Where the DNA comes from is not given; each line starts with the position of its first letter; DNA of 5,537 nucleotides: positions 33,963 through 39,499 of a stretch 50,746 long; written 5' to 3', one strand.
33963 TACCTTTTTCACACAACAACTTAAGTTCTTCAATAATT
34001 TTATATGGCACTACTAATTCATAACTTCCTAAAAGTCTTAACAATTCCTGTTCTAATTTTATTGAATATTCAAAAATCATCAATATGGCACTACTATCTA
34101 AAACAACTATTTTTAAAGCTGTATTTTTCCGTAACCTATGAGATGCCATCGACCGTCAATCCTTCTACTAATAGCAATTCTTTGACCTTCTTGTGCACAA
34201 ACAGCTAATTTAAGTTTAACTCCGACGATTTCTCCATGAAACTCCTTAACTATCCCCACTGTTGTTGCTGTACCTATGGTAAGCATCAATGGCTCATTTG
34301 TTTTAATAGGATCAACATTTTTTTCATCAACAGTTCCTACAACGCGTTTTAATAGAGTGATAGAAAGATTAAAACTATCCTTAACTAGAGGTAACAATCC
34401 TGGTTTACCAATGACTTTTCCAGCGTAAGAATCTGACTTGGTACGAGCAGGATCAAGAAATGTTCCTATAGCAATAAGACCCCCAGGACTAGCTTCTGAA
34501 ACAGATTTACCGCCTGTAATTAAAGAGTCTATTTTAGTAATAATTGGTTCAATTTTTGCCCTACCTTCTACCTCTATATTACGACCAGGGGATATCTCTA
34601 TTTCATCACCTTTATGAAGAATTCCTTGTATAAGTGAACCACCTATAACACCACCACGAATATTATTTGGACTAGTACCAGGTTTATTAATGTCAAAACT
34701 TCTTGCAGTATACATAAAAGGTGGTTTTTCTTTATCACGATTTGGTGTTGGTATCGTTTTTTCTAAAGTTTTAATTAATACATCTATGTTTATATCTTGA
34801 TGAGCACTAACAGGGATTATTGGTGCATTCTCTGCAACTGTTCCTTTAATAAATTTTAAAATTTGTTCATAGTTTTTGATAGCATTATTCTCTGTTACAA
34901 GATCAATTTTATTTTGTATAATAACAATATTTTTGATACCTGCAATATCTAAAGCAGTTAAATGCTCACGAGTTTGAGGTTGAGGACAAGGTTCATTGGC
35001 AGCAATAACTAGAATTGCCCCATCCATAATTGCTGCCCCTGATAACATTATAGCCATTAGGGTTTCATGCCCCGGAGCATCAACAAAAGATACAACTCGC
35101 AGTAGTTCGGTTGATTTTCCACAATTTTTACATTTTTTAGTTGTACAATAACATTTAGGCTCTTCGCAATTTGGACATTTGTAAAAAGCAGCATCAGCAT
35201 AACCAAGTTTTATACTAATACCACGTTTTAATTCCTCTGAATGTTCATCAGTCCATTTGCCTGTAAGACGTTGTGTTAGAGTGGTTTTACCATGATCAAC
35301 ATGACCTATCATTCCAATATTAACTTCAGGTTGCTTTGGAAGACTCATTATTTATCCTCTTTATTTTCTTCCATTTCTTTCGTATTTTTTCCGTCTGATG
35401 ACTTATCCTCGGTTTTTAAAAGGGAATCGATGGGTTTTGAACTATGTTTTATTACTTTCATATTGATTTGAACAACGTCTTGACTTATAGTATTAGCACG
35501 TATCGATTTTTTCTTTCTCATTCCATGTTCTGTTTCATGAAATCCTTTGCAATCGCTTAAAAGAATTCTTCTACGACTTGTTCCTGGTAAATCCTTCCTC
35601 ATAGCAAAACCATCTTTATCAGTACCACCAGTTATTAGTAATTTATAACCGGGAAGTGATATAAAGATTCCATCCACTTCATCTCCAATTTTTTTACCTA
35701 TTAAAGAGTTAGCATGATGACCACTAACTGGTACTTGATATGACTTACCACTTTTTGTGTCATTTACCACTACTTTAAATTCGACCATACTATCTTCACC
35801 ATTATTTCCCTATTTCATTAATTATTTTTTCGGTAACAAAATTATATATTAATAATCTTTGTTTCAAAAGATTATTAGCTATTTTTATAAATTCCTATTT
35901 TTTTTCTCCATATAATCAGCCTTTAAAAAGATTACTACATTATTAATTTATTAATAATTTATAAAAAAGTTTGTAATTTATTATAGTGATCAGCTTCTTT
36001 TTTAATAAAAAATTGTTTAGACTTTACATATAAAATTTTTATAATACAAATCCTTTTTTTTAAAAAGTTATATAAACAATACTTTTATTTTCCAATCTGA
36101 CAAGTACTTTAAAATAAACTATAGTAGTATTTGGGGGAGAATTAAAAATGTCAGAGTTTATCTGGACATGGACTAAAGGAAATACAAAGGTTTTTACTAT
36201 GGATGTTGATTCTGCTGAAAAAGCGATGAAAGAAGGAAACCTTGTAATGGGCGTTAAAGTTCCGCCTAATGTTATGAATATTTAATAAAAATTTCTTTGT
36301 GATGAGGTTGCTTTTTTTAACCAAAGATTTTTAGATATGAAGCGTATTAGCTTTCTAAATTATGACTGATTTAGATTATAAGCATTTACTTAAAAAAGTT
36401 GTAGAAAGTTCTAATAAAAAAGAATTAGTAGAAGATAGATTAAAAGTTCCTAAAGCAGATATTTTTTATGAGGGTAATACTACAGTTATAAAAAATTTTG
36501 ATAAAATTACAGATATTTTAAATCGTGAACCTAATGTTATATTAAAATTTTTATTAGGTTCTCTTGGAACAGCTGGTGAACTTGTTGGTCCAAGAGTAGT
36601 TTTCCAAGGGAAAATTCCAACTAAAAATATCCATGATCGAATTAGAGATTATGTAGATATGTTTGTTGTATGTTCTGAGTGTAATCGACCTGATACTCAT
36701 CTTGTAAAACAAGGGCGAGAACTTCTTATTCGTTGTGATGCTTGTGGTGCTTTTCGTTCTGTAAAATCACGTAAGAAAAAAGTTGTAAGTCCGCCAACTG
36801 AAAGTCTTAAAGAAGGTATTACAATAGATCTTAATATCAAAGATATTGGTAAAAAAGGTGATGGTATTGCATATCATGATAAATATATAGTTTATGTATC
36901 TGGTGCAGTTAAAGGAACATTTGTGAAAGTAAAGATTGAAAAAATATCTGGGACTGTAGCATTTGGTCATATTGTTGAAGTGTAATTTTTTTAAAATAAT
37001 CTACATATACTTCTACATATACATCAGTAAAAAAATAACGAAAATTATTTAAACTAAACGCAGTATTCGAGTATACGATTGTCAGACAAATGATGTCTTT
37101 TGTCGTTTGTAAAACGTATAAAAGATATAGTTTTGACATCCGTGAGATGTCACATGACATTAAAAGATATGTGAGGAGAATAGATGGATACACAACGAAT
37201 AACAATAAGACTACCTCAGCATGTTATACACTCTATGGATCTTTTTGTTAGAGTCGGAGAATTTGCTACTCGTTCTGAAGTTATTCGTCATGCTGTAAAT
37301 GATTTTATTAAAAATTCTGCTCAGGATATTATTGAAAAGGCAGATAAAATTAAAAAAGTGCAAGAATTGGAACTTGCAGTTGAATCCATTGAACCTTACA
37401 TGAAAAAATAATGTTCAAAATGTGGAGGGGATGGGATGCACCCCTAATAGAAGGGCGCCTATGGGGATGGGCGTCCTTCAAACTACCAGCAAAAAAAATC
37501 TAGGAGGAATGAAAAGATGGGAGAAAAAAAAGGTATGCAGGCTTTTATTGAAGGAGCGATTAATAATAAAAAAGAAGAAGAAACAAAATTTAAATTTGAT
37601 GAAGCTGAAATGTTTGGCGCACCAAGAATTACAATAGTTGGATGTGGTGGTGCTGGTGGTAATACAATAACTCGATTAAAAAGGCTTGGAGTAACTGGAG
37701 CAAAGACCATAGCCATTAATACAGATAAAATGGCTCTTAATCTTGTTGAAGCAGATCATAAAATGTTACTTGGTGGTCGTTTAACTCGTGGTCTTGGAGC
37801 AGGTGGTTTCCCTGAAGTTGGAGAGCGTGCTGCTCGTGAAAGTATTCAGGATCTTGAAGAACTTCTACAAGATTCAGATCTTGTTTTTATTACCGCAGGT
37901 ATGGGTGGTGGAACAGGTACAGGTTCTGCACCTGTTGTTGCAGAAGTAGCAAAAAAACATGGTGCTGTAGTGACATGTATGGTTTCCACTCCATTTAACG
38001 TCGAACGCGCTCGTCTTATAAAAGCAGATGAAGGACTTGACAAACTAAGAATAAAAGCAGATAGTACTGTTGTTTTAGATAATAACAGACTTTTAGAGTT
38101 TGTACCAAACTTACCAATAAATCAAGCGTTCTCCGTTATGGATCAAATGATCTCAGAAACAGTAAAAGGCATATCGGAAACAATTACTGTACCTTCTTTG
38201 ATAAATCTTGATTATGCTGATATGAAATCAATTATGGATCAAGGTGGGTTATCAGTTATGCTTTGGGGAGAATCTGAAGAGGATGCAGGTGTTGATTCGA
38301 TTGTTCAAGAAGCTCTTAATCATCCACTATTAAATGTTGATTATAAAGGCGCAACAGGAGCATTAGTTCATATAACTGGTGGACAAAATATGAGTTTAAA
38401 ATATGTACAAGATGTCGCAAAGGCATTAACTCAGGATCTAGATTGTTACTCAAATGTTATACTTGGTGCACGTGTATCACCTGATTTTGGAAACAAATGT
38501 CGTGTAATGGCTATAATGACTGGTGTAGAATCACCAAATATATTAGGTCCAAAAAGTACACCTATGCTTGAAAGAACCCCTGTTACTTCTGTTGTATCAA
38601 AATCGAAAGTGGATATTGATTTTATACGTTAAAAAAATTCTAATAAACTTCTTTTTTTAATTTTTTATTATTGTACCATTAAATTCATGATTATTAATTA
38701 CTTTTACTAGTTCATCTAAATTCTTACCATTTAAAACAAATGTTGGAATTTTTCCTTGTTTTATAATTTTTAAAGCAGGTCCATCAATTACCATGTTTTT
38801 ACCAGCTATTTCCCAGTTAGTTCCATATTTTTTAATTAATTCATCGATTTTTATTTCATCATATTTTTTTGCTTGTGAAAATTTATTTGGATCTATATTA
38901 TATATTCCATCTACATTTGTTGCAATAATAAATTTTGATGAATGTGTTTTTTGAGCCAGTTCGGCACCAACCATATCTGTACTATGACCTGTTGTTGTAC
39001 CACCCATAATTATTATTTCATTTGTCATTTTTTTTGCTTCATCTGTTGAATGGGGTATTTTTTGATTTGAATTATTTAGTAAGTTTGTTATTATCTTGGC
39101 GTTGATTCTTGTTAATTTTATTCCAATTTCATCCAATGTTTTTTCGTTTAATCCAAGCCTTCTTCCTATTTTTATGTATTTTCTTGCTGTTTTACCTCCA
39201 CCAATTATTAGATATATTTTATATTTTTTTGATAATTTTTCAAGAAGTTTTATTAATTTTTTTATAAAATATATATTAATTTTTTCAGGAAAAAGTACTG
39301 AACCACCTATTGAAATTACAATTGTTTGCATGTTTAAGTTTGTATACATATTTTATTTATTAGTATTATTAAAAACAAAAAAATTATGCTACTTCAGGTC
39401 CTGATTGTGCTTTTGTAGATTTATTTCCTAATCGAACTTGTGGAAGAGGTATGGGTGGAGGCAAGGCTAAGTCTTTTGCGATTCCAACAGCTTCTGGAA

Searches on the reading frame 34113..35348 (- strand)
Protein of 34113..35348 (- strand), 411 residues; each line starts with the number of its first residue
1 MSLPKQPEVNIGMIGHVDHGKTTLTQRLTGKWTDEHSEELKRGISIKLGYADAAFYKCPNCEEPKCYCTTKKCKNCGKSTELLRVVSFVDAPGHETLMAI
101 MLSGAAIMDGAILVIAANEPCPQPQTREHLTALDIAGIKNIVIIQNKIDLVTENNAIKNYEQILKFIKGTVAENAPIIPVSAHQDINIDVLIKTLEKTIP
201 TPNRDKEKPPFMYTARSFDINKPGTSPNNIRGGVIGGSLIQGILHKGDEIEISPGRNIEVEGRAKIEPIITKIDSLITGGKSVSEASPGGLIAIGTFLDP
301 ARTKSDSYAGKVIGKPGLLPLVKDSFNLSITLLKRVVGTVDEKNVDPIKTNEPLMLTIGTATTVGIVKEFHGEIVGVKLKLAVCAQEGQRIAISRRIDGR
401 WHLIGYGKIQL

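Call 56: search_protein_families(library=pfam, proteins=[window:34113-35348:-], max_evalue=0.00001)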
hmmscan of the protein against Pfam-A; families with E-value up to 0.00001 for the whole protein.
window:34113-35348:- (411 aa): 4 families
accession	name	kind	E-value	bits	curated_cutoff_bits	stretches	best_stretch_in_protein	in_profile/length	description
PF00009.33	GTP_EFTU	-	7.1e-32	110.9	26.5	1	9-200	4-187/188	Elongation factor Tu GTP binding domain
PF09173.17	eIF2_C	-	1.9e-31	108.5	22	1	325-409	2-86/86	Initiation factor eIF2 gamma, C terminal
PF03193.22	RsgA_GTPase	-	4.2e-06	27.1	30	0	105-198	20-107/174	RsgA GTPase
PF03144.31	GTP_EFTU_D2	-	6.5e-06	26.9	30.3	0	232-294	1-56/73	Elongation factor Tu domain 2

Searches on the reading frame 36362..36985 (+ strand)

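Call 56: search_protein_families(library=pfam, proteins=[window:36362-36985:+], max_evalue=0.00001)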
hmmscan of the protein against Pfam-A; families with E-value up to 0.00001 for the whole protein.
window:36362-36985:+ (207 aa): 2 families
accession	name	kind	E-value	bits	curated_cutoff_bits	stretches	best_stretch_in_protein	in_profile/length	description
PF01873.23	eIF-5_eIF-2B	-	6.3e-33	113.6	27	1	23-130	7-116/117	Domain found in IF2B/IF5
PF01938.26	TRAM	-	1.7e-10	41.1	21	1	150-205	3-61/61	TRAM domain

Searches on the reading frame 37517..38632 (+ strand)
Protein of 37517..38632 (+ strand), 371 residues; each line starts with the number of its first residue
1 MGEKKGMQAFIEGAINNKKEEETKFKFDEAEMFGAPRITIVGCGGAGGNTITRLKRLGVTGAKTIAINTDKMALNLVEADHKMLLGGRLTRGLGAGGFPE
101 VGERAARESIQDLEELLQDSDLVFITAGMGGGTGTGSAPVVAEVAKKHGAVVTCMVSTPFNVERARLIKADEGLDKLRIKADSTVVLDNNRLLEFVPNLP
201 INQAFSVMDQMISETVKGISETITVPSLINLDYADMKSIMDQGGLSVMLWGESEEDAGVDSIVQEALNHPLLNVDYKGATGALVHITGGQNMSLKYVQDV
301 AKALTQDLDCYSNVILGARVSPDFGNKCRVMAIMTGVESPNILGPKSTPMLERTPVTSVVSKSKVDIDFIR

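Call 57: search_protein_families(library=pfam, proteins=[window:37517-38632:+], max_evalue=0.00001)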
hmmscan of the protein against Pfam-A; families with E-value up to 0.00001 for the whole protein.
window:37517-38632:+ (371 aa): 2 families
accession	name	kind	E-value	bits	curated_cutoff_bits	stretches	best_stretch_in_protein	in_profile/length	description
PF00091.31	Tubulin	-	1.7e-39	136.5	33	1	37-196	1-189/190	Tubulin/FtsZ family, GTPase domain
PF12327.13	FtsZ_C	-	9.1e-25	87.2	27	1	244-338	1-95/95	FtsZ family, C-terminal domain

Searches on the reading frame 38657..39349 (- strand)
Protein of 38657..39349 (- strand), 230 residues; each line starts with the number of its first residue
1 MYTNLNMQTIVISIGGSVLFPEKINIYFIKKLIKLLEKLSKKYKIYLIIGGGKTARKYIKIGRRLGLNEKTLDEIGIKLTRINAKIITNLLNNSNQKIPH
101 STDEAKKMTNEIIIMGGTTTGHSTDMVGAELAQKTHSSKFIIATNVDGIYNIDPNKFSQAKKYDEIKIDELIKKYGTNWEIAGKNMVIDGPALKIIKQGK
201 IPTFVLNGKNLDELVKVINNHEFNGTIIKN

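Call 57: search_protein_families(library=pfam, proteins=[window:38657-39349:-], max_evalue=0.00001)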
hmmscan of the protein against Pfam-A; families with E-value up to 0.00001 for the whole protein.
window:38657-39349:- (230 aa): 1 family
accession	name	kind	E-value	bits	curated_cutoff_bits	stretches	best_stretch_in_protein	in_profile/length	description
PF00696.33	AA_kinase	-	1.6e-29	103.7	24.9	1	9-207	2-234/234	Amino acid kinase family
